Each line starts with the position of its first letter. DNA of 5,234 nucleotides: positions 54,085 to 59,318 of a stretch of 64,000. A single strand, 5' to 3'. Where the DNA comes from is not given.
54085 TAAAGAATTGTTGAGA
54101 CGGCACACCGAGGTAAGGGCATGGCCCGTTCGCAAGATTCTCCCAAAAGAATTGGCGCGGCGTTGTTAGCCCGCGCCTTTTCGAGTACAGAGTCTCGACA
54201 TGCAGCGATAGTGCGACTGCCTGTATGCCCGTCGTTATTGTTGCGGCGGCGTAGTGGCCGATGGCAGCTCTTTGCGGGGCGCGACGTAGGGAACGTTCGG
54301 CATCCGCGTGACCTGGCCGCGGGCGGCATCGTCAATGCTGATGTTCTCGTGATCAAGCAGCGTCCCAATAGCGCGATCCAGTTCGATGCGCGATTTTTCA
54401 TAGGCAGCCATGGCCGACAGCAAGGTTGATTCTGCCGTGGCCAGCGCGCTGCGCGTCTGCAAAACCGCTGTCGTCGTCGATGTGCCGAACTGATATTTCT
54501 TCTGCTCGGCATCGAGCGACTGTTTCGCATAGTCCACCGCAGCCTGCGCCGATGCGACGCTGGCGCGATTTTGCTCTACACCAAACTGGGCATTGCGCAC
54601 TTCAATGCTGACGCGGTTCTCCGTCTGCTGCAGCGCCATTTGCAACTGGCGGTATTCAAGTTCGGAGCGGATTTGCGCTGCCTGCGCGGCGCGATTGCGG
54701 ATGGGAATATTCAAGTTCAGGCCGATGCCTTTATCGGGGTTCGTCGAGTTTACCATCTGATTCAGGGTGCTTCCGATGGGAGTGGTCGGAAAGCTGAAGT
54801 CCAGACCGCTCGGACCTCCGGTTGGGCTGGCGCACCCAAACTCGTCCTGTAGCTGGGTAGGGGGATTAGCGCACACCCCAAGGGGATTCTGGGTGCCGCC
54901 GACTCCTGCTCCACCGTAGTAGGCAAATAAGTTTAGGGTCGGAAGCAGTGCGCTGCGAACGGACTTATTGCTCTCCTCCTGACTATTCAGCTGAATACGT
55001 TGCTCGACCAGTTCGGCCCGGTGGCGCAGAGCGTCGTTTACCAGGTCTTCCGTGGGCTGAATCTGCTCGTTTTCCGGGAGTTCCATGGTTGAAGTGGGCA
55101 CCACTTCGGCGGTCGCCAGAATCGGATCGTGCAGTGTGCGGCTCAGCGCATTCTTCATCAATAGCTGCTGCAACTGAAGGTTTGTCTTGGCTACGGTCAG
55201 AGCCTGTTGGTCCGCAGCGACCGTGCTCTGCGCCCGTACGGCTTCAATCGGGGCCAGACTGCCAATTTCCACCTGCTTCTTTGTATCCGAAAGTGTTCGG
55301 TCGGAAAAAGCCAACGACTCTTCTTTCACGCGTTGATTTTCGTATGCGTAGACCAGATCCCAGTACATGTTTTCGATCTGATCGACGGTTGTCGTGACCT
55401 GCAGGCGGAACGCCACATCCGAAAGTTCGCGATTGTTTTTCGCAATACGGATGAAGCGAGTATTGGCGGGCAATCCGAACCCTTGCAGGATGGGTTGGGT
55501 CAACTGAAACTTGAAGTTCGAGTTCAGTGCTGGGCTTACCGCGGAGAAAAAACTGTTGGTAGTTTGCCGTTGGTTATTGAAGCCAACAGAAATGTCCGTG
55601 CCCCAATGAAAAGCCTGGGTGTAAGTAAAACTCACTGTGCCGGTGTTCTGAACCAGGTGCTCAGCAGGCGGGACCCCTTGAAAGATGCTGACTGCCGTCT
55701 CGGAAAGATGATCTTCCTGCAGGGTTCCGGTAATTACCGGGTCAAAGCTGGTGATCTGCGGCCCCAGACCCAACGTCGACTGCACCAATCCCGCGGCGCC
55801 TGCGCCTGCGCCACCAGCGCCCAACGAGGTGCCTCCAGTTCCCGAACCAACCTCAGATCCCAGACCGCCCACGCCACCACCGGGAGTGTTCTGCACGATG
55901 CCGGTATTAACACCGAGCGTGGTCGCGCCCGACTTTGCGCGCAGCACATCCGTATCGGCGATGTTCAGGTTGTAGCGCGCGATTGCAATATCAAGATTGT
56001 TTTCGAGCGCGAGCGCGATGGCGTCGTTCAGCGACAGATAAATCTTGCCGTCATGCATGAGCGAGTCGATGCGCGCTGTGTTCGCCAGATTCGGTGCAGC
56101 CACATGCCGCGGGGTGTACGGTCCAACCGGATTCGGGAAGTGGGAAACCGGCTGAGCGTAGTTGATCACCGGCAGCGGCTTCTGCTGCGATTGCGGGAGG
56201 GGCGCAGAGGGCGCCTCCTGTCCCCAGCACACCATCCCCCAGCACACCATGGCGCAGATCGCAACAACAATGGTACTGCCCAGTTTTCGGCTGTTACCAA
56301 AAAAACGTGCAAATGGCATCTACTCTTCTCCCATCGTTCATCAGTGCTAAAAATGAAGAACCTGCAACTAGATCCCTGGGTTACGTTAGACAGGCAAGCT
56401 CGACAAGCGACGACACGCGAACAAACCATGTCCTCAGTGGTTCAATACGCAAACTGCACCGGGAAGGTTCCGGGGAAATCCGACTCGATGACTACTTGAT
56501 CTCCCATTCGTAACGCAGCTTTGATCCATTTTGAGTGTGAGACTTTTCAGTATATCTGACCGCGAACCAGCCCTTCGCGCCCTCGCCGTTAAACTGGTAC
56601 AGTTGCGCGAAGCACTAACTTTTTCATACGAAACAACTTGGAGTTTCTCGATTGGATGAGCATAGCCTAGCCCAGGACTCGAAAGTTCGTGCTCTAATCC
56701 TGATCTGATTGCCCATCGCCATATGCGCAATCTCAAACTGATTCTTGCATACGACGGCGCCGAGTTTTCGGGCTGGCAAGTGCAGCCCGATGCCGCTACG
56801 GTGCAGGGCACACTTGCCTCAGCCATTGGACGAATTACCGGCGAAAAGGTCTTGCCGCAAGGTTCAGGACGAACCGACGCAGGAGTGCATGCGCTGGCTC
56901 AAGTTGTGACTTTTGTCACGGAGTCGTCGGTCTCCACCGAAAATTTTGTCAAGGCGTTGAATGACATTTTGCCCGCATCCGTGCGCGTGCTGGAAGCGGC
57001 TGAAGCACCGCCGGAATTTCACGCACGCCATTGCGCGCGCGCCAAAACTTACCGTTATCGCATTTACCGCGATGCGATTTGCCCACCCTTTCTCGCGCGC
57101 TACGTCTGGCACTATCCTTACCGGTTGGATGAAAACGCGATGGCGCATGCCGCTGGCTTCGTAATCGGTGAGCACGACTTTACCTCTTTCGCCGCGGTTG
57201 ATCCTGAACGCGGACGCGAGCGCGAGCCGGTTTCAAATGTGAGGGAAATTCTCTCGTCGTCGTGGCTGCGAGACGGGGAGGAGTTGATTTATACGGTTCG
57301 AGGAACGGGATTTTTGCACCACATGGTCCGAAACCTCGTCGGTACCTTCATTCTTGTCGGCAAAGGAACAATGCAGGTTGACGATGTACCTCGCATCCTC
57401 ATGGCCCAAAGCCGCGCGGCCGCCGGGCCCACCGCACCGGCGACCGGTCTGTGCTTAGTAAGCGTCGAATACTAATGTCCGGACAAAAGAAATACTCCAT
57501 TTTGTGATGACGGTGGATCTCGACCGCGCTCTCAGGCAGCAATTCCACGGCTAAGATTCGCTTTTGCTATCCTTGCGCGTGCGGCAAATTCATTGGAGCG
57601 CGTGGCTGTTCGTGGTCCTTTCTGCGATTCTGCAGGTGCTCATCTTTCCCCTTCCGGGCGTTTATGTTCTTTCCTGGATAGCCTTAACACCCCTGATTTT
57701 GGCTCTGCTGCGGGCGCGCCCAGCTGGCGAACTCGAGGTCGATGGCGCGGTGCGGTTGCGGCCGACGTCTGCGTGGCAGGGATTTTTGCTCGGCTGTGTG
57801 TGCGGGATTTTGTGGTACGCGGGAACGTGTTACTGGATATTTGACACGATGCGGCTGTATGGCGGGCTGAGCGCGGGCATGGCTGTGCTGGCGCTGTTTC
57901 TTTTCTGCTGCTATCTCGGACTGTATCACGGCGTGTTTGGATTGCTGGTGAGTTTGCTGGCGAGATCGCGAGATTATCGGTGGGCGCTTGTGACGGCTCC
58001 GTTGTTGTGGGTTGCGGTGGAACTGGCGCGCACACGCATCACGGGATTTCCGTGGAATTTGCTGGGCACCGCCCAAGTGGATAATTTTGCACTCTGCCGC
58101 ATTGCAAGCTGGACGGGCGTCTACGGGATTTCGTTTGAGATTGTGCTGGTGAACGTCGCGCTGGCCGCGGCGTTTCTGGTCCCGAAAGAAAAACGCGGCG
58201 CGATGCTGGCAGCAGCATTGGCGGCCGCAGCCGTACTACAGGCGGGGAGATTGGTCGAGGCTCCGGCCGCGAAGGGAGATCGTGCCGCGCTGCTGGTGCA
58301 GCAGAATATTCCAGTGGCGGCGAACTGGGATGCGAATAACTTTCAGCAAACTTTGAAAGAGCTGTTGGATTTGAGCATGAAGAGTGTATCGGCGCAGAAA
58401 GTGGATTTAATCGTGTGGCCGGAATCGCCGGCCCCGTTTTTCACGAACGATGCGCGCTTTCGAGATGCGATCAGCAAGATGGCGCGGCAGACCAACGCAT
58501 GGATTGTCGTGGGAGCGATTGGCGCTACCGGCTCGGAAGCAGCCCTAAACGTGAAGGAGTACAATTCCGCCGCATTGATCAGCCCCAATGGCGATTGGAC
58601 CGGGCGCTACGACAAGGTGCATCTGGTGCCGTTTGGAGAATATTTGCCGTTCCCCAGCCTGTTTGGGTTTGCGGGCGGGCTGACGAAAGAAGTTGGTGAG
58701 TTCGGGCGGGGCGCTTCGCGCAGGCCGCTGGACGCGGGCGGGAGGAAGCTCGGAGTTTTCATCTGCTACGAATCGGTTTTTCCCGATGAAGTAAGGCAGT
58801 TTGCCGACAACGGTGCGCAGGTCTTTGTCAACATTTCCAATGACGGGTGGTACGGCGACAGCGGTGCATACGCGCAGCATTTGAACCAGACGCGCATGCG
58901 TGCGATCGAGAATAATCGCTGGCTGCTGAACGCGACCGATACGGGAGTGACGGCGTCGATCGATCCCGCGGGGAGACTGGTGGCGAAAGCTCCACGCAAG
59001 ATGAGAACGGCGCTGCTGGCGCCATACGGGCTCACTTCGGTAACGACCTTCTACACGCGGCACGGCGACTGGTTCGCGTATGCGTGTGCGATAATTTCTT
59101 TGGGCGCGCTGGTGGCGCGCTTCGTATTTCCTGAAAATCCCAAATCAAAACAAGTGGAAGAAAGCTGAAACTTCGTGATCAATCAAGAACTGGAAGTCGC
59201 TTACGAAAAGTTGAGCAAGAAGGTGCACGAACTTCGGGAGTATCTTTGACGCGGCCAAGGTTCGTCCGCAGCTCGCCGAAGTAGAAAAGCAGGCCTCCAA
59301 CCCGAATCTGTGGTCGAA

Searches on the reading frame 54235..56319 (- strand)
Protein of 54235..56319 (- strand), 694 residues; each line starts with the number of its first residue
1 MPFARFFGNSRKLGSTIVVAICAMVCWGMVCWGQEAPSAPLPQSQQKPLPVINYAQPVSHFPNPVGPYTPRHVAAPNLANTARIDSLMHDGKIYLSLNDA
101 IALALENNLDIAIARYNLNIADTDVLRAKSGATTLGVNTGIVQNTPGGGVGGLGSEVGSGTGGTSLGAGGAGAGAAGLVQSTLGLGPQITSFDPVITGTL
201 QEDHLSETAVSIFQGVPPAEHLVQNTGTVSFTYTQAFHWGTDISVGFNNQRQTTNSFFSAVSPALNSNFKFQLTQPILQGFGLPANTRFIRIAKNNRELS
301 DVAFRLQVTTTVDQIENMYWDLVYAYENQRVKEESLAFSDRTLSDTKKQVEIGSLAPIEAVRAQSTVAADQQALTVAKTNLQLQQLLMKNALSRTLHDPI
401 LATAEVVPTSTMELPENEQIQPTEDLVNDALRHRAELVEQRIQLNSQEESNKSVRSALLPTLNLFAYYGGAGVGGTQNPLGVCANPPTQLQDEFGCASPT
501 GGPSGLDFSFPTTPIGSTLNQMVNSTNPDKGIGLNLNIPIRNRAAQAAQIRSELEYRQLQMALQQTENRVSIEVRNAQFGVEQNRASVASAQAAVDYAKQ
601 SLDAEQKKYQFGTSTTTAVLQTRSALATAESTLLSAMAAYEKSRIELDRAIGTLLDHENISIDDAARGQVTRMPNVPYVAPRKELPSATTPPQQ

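Call 51: search_protein_families(library=pfam, proteins=[window:54235-56319:-])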
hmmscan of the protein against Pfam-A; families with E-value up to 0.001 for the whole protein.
window:54235-56319:- (694 aa): 1 family
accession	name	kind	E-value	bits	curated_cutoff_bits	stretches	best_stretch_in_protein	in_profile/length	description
PF02321.23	OEP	-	2.2e-47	161.7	22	3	524-652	54-187/187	Outer membrane efflux protein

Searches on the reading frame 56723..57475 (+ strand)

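Call 51: search_protein_families(library=pfam, proteins=[window:56723-57475:+])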
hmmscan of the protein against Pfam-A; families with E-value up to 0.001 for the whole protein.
window:56723-57475:+ (250 aa): 1 family
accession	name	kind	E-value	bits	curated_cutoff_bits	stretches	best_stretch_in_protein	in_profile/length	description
PF01416.25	PseudoU_synth_1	-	1.7e-37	128.6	23.3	2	147-250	5-107/108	tRNA pseudouridine synthase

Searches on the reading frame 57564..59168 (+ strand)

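Call 51: search_protein_families(library=pfam, proteins=[window:57564-59168:+])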
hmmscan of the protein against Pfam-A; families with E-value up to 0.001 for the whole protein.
window:57564-59168:+ (534 aa): 2 families
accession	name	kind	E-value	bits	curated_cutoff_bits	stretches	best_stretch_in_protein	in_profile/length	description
PF00795.27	CN_hydrolase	-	3.6e-37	128.5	23.2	1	245-484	5-242/256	Carbon-nitrogen hydrolase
PF20154.4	LNT_N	-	1.4e-29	103.8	27.1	1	20-199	1-159/159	Apolipoprotein N-acyltransferase N-terminal domain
